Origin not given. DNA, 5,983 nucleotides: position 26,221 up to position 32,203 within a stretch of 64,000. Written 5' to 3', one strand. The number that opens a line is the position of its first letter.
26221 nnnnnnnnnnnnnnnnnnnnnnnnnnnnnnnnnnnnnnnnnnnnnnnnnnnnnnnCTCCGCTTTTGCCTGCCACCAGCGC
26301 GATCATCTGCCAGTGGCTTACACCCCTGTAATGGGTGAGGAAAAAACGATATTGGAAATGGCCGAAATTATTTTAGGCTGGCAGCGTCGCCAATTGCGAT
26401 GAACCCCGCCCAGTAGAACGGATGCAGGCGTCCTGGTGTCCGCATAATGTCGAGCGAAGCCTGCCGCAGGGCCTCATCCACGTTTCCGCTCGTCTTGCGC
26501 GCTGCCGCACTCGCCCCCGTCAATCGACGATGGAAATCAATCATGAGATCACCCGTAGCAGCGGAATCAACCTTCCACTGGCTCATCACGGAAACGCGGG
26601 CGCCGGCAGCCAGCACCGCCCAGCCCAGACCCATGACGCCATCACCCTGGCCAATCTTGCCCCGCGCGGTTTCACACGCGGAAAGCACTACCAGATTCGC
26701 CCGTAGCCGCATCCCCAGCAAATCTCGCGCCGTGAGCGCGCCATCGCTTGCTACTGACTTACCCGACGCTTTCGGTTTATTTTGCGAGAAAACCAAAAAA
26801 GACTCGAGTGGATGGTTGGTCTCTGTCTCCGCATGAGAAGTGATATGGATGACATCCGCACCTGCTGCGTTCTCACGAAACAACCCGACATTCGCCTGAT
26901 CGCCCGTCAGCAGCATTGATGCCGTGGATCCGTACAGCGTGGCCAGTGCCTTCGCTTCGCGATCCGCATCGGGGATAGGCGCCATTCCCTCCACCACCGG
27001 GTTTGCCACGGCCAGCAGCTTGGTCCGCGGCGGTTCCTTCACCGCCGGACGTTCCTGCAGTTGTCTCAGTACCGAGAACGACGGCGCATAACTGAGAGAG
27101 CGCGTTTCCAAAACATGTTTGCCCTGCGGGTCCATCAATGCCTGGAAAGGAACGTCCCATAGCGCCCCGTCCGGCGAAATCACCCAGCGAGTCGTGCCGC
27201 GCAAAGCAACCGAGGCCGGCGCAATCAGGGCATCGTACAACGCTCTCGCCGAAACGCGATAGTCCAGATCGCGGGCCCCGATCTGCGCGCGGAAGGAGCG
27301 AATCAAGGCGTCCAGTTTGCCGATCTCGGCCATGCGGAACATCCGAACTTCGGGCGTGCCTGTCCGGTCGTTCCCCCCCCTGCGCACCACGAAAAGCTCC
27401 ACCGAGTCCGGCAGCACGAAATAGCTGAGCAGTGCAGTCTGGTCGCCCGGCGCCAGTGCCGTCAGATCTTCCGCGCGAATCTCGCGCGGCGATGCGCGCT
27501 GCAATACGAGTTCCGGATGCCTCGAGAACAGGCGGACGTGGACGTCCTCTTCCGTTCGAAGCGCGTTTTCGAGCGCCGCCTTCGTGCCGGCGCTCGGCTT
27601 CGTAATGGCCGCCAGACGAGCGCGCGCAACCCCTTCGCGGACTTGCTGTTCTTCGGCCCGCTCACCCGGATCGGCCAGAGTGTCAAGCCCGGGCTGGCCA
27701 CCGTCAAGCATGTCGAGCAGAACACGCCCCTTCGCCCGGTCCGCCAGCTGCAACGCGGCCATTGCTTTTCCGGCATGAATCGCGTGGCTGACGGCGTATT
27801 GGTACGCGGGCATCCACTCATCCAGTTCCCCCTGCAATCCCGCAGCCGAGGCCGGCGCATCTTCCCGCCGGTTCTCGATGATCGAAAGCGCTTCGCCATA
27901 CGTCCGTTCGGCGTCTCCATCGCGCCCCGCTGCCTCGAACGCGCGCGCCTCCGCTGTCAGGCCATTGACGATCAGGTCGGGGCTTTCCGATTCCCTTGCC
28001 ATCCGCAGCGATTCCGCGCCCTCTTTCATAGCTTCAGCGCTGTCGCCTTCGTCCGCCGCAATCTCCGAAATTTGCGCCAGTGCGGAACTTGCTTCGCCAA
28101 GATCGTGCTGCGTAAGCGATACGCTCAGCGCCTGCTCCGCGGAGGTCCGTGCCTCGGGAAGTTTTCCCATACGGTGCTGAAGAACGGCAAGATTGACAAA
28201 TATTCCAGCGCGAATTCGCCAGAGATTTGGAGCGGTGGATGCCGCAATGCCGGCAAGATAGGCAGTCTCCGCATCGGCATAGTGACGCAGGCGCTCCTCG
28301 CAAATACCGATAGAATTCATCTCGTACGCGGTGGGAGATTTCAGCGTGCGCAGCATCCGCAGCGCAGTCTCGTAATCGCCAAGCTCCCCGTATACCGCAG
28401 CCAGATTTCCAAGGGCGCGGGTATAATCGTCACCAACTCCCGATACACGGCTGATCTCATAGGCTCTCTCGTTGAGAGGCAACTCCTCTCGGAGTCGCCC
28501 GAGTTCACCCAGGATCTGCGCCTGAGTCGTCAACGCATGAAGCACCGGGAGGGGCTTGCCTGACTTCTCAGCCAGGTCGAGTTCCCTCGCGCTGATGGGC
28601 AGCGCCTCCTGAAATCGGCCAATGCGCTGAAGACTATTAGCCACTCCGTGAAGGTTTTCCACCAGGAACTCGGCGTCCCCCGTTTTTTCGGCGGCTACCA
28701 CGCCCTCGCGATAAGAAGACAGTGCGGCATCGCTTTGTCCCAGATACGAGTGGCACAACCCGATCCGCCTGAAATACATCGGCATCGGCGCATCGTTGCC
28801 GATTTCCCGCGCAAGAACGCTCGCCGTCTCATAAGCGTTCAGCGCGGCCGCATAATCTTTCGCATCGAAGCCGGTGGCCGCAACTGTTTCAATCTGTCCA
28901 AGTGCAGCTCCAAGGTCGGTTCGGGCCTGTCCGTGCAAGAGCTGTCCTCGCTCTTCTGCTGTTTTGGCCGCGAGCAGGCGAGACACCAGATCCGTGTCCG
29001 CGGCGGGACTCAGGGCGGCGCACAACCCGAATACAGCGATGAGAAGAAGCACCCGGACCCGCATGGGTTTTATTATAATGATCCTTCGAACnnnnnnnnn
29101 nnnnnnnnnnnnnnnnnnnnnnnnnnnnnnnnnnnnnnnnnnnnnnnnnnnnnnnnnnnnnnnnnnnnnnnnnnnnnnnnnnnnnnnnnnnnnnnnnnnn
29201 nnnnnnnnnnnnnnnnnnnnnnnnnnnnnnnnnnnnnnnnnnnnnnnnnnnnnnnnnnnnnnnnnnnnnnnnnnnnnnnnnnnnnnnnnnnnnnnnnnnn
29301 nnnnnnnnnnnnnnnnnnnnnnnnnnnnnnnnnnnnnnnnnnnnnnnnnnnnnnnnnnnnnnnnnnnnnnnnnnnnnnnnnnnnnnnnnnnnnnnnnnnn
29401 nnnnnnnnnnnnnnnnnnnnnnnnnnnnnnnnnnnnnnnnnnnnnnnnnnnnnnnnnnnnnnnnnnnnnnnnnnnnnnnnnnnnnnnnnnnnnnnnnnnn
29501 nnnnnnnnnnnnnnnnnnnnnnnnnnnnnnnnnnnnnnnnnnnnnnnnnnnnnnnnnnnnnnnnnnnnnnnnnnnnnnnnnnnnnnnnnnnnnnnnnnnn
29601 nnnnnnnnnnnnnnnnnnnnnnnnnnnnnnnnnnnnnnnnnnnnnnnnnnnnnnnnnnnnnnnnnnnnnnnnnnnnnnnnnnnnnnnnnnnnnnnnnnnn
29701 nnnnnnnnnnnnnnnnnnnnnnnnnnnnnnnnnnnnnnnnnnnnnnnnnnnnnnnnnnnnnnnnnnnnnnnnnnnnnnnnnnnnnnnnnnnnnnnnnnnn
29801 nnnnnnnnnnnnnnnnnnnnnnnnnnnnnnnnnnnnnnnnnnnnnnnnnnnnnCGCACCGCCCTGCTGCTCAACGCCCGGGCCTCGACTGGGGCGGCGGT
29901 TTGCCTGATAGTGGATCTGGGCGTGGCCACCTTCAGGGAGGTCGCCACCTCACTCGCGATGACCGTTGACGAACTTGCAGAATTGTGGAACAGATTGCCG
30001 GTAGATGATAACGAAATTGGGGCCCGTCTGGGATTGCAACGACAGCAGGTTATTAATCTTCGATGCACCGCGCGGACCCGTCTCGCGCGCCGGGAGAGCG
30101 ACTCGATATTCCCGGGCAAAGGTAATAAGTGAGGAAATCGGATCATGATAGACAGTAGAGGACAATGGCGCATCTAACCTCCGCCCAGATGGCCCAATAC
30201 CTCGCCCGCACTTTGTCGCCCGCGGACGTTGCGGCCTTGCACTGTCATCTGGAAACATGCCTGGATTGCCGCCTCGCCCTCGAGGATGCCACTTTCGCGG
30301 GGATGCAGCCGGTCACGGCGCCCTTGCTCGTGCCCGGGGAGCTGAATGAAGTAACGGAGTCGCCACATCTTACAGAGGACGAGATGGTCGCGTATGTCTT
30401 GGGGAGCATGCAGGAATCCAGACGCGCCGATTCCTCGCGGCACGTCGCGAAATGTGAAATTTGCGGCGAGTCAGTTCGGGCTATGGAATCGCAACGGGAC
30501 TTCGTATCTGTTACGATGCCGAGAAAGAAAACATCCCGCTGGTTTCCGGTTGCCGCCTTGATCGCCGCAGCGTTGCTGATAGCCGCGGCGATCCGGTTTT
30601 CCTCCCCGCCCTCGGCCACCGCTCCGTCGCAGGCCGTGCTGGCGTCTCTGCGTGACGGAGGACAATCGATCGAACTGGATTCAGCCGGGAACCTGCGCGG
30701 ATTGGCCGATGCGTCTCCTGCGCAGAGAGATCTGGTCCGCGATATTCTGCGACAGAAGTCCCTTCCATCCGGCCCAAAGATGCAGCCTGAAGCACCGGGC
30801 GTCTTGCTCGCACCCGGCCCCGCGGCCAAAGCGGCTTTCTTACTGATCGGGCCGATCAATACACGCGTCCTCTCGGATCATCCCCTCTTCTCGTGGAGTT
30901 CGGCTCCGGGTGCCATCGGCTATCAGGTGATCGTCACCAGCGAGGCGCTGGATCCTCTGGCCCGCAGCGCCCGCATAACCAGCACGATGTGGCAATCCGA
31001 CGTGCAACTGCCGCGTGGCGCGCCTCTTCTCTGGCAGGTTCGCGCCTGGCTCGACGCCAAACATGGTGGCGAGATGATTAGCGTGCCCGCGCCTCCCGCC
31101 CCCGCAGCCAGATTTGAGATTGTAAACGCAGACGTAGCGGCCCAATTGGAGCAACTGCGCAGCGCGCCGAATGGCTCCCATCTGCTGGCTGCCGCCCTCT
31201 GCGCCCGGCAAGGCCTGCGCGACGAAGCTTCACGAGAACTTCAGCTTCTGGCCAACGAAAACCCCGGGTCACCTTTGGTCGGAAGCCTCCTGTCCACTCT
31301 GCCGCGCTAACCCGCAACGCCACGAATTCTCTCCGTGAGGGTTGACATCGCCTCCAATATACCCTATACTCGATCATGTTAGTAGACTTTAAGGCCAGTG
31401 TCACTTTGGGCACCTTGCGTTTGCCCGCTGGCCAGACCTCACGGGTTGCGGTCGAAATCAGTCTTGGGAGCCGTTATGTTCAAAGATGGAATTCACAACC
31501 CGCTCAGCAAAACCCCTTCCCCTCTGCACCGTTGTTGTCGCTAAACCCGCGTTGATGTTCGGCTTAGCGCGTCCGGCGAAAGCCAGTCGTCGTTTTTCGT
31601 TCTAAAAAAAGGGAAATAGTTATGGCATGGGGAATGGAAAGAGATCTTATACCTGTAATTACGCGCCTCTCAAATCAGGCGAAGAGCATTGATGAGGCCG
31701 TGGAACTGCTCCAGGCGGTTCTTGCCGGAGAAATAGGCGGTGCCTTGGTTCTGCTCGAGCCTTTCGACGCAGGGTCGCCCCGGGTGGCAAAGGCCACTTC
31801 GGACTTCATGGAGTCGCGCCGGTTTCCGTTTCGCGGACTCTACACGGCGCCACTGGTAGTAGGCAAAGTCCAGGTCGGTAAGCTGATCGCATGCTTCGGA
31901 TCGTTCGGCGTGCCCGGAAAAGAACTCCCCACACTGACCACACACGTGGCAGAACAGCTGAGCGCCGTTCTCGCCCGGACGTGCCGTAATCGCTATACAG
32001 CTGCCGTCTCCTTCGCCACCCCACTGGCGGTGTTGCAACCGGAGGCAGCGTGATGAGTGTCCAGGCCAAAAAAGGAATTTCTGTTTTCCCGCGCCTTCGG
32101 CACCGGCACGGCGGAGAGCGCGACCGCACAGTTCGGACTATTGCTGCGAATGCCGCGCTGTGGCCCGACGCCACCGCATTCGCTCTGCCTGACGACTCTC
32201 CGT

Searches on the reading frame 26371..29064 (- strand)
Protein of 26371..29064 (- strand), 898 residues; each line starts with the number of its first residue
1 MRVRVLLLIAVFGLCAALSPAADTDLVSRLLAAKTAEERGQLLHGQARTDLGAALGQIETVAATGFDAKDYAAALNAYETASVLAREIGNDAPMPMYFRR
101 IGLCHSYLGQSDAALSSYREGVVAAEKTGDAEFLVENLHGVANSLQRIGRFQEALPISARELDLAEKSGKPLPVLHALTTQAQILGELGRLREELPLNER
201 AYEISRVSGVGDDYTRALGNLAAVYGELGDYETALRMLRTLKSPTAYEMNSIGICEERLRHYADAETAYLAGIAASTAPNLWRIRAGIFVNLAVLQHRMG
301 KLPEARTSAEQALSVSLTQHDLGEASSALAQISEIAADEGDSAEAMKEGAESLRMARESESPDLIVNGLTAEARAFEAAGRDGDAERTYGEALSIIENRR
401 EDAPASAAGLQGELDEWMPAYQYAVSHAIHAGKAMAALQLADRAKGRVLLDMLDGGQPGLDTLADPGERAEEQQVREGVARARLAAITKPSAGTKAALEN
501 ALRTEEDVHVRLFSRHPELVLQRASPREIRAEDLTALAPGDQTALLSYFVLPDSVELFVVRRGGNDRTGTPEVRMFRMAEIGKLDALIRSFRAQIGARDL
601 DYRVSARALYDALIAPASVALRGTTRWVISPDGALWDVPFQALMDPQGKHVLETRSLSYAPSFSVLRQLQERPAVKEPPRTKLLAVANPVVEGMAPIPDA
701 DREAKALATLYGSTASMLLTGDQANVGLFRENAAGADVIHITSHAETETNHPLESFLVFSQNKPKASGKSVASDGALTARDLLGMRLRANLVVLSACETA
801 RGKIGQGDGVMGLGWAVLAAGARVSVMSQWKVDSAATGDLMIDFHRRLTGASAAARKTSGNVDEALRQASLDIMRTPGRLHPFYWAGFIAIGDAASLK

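Call 96: search_protein_families(library=pfam, proteins=[window:26371-29064:-], max_evalue=0.001)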
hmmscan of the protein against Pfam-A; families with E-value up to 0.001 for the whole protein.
window:26371-29064:- (898 aa): 9 families
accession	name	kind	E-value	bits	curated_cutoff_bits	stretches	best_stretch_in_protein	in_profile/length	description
PF12770.12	CHAT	-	1.8e-67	228.3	24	1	605-893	3-289/289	CHAT domain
PF13424.12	TPR_12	-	2.4e-23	82.5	30.1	3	138-206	6-76/77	Tetratricopeptide repeat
PF07719.23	TPR_2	-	9.5e-11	41.4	27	0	289-314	4-29/34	Tetratricopeptide repeat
PF00515.34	TPR_1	-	1e-10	41.4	27.8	0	216-236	2-22/34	Tetratricopeptide repeat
PF17874.7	TPR_MalT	-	3.3e-09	36.9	45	1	102-241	47-187/336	MalT-like TPR region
PF13176.12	TPR_7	-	2.2e-08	33.9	27.9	0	217-240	1-24/36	Tetratricopeptide repeat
PF13181.12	TPR_8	-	1.9e-05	24.9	25.7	0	216-239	2-25/34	Tetratricopeptide repeat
PF13374.12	TPR_10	-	3.7e-05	24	27.5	0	217-239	4-26/42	Tetratricopeptide repeat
PF07721.20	TPR_4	-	0.00027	21.7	27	0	216-239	2-25/26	Tetratricopeptide repeat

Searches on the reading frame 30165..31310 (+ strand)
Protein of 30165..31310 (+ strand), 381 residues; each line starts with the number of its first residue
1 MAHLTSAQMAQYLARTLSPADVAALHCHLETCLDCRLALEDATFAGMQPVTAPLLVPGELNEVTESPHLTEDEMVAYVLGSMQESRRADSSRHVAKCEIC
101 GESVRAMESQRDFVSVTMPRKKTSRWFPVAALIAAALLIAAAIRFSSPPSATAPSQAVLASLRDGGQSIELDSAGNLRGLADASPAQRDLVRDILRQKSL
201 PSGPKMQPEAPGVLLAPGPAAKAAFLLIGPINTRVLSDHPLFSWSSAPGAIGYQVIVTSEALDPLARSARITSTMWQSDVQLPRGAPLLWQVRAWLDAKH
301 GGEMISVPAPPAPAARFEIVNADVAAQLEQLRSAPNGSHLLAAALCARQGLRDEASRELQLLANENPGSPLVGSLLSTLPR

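Call 6: search_protein_families(library=pfam, proteins=[window:30165-31310:+], max_evalue=0.01)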
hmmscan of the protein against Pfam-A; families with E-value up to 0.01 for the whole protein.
window:30165-31310:+ (381 aa): 1 family
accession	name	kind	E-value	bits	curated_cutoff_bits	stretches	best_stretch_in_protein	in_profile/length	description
PF13490.11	zf-HC2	-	3.1e-05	24.4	22.2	1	8-36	7-35/35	Putative zinc-finger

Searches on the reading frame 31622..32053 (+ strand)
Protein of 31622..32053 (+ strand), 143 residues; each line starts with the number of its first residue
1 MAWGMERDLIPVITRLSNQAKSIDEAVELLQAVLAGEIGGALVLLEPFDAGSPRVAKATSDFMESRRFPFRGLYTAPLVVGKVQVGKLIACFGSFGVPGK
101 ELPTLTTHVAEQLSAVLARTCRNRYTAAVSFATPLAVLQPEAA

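Call 6: search_protein_families(library=pfam, proteins=[window:31622-32053:+], max_evalue=0.01)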
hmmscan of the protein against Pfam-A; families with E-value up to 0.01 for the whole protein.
window:31622-32053:+ (143 aa): 0 families
